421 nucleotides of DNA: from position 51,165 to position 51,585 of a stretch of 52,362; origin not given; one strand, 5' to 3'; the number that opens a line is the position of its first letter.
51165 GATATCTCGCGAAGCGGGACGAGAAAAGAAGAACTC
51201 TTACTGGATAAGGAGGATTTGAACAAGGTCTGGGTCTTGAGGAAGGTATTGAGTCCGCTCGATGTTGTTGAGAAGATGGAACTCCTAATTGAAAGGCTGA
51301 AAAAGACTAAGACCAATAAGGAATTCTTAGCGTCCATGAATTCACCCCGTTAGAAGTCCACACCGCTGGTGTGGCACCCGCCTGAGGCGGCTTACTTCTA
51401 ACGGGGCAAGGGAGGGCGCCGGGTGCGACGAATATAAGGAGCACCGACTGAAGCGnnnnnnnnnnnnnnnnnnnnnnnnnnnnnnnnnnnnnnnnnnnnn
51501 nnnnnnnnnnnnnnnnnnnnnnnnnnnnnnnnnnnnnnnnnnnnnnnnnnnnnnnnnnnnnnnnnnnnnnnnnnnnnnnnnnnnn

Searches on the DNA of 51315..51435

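Call 74: search_rna_families(source=window, start=51315, end=51435, threshold=evalue, max_evalue=10)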
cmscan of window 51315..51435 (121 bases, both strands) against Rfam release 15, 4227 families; matches with E-value up to 10: 8.
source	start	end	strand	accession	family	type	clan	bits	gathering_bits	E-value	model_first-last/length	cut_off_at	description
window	51343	51407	-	RF03732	mir-2057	Gene; miRNA;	-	19.6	100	0.073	1-72/72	no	mir-2057 microRNA precursor family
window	51343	51407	-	RF03579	mir-2058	Gene; miRNA;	-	19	90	0.17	1-72/72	no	mir-2058 microRNA precursor family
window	51345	51406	-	RF04020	mir-4859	Gene; miRNA;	-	15.7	100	1.1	1-80/80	no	mir-4859 microRNA precursor family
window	51344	51408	+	RF03732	mir-2057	Gene; miRNA;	-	14.9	100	1.3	1-72/72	no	mir-2057 microRNA precursor family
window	51345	51406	+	RF04020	mir-4859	Gene; miRNA;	-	14.1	100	3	1-80/80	no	mir-4859 microRNA precursor family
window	51379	51432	+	RF02831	Scr2736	Gene; sRNA;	-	12.4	43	8.8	1-64/64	no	Streptomyces RNA 2736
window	51345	51406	-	RF03687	mir-2011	Gene; miRNA;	-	12.2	80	8.7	1-83/83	no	mir-2011 microRNA precursor family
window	51375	51408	+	RF01727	SAM-SAH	Cis-reg; riboswitch;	-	11.8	40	1.4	1-49/49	no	SAM/SAH riboswitch aptamer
